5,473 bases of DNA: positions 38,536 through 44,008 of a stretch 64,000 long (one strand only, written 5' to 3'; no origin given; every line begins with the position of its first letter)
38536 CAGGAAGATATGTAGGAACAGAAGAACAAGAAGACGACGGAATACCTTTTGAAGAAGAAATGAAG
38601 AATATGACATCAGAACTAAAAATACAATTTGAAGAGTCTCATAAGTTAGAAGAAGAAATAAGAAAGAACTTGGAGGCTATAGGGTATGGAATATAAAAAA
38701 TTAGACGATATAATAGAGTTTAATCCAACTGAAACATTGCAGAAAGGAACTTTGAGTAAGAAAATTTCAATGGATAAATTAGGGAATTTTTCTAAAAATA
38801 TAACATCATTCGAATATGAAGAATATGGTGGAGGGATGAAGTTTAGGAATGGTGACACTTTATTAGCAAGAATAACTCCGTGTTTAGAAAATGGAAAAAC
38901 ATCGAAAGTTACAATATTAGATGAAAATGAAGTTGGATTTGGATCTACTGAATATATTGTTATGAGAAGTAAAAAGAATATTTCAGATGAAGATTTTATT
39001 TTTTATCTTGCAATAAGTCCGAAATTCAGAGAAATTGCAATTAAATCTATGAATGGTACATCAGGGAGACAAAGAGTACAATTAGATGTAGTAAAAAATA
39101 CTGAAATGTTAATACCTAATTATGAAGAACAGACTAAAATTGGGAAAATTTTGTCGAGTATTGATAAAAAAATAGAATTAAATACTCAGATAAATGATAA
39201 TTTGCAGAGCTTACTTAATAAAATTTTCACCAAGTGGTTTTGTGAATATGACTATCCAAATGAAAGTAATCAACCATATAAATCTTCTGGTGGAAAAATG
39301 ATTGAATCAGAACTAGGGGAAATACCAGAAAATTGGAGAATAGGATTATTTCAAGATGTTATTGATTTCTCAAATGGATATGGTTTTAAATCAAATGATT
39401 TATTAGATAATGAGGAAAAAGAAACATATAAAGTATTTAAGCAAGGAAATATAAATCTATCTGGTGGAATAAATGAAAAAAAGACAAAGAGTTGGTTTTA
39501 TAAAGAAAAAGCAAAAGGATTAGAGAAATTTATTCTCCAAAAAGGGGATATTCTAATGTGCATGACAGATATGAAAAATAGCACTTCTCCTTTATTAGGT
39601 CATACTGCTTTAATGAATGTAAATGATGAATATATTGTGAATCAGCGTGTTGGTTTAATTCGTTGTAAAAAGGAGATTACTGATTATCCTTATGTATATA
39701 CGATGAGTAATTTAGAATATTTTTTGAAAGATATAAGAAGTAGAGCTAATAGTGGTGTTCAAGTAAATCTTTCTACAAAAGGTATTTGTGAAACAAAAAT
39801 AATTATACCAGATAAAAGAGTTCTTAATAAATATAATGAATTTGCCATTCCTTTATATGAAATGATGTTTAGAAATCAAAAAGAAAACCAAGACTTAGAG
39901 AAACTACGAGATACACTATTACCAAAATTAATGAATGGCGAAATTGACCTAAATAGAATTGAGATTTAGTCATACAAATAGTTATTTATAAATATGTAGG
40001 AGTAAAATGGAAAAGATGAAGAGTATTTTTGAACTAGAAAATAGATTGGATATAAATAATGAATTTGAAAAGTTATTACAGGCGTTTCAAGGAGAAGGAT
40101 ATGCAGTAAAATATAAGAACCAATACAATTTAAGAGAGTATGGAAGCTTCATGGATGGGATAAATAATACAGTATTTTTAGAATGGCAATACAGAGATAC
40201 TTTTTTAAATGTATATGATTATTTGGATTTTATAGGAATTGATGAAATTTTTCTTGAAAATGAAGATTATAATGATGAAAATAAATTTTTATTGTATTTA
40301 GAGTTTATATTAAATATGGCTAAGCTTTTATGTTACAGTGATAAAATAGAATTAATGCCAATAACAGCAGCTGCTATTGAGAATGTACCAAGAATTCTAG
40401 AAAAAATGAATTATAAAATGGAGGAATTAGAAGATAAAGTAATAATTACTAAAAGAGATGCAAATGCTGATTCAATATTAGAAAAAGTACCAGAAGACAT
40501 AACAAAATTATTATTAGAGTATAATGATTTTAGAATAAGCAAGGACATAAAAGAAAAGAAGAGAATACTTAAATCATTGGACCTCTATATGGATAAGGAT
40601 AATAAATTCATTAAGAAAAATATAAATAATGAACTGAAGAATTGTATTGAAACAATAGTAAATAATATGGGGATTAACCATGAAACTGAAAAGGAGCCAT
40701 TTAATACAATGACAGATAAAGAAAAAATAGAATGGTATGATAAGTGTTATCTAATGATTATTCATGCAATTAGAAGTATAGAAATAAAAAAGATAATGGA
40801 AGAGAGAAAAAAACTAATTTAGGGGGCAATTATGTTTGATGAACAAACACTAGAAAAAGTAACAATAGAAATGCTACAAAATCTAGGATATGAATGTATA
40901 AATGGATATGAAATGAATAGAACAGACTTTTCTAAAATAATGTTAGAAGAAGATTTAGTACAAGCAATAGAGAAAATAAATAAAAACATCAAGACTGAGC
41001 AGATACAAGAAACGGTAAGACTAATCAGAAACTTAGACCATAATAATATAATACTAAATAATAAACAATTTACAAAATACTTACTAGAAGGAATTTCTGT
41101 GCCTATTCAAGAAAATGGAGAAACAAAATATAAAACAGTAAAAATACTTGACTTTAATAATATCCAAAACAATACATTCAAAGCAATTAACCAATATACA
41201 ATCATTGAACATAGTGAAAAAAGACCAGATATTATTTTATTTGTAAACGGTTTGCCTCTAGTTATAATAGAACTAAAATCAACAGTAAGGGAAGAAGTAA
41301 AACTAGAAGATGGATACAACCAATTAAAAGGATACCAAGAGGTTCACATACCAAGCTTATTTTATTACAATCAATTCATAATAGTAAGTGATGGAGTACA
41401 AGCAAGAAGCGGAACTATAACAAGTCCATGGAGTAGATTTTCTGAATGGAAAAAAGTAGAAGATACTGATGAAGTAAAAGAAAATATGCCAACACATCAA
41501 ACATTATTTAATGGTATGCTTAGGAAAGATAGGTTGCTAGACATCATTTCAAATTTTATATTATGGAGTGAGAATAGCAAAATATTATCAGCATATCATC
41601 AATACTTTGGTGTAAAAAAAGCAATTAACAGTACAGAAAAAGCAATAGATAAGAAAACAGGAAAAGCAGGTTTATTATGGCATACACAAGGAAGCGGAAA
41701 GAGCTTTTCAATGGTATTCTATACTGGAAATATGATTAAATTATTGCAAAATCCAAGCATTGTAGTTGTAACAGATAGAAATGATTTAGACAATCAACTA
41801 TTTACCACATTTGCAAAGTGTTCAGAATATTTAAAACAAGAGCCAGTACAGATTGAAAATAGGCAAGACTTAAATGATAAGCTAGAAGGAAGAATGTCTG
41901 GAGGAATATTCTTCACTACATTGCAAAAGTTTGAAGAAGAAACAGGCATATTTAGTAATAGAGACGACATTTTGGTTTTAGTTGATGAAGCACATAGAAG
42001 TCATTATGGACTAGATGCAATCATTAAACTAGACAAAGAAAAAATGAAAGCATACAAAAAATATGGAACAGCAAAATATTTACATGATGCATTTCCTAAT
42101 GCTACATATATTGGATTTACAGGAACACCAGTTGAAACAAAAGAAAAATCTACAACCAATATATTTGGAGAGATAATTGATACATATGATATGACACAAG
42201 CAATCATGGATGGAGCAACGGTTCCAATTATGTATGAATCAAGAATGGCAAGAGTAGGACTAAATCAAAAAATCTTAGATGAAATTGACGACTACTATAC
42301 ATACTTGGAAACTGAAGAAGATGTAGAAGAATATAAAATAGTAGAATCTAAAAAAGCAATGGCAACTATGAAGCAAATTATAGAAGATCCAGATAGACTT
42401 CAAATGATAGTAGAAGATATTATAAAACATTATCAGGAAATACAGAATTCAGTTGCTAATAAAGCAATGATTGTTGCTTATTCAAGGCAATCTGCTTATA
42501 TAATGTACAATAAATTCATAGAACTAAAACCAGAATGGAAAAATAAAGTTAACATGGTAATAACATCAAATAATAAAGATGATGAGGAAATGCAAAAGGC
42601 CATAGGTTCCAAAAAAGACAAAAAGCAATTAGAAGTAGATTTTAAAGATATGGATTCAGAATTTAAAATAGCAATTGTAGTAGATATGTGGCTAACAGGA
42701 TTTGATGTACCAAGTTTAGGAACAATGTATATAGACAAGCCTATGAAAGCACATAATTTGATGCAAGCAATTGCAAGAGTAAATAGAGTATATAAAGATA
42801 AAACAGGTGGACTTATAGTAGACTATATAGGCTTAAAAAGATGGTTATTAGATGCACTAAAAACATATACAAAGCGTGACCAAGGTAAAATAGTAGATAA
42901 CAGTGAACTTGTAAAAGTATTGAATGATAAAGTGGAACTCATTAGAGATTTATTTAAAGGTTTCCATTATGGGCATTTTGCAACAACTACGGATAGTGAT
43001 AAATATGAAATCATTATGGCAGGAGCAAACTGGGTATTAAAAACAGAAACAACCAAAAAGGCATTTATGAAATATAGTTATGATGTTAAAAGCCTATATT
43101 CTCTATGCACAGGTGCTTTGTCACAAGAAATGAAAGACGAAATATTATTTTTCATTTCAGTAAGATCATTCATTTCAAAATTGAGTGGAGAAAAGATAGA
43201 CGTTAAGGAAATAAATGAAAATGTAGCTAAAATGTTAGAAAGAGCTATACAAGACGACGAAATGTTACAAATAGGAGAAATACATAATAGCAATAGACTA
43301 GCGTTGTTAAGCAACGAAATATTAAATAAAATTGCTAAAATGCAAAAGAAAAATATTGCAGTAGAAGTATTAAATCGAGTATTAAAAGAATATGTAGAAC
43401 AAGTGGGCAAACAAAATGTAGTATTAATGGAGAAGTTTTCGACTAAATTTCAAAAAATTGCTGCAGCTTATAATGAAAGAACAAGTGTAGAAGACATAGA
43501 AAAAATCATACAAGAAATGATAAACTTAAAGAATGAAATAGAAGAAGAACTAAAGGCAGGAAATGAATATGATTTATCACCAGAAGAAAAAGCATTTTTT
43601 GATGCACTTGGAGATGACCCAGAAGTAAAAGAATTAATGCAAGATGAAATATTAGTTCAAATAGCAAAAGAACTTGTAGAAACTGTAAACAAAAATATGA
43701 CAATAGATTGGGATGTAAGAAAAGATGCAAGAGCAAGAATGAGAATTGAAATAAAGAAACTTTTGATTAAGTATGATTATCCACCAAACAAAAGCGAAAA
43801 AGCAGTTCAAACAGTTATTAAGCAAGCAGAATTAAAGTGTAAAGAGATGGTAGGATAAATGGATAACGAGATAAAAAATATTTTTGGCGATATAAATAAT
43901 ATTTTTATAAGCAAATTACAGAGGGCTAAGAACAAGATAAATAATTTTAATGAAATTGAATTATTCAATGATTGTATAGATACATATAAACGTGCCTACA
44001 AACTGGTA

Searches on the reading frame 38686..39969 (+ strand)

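Call 26: search_protein_families(library=pfam, proteins=[window:38686-39969:+], max_evalue=0.001)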
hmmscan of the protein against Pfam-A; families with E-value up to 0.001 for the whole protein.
window:38686-39969:+ (427 aa): 1 family
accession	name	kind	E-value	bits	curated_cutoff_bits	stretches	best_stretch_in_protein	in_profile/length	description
PF01420.25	Methylase_S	-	8.1e-24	85.2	22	2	2-174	5-167/168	Type I restriction modification DNA specificity domain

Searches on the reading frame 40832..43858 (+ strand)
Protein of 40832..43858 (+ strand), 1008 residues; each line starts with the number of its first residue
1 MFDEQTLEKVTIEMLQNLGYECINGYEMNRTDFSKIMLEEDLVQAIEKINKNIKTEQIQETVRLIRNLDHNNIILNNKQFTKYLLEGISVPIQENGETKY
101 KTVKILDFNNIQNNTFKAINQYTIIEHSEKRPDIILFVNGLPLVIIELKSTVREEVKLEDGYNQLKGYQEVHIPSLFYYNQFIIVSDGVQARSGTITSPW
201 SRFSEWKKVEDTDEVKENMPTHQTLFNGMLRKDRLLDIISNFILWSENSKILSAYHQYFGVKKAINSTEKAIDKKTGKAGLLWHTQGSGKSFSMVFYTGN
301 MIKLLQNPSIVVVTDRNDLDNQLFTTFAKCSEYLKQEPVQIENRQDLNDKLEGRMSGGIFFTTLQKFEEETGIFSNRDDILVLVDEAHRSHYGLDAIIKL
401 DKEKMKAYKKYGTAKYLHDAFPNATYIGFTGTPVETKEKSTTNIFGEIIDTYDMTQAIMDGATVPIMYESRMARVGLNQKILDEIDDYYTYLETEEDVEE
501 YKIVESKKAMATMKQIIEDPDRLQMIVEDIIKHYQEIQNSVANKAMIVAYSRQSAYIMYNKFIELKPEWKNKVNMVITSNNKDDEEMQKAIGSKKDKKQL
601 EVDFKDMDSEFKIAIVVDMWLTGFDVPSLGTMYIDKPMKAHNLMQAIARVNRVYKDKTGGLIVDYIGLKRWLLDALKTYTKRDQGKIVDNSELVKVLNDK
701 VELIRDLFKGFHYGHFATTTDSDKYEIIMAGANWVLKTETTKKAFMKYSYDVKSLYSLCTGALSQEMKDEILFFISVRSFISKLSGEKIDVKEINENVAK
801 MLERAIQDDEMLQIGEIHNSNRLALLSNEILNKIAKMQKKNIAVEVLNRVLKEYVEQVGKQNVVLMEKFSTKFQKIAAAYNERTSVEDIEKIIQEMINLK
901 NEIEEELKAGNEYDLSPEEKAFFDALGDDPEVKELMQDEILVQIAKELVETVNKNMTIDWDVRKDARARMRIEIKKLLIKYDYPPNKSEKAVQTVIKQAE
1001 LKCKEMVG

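Call 26: search_protein_families(library=pfam, proteins=[window:40832-43858:+], max_evalue=0.001)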
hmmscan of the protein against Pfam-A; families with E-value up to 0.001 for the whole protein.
window:40832-43858:+ (1008 aa): 5 families
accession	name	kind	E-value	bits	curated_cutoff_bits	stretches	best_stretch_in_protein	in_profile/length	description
PF11867.13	T1RH-like_C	-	3.4e-80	270.3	26.8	1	684-1004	5-328/329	Type I restriction enzyme HindI endonuclease subunit-like, C-terminal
PF18766.7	SWI2_SNF2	-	1.8e-73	247.3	26.7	1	256-491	1-213/221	SWI2/SNF2 ATPase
PF04313.20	HSDR_N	-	3e-44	151.7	25.1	1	2-199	2-195/198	Type I restriction enzyme R protein N terminus (HSDR_N)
PF22679.2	T1R_D3-like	-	3.1e-20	73.6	27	1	528-665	13-156/158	Type I restriction enzyme subunit R domain 3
PF04851.21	ResIII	-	1.9e-19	70.6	22.5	1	262-434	9-163/164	Type III restriction enzyme, res subunit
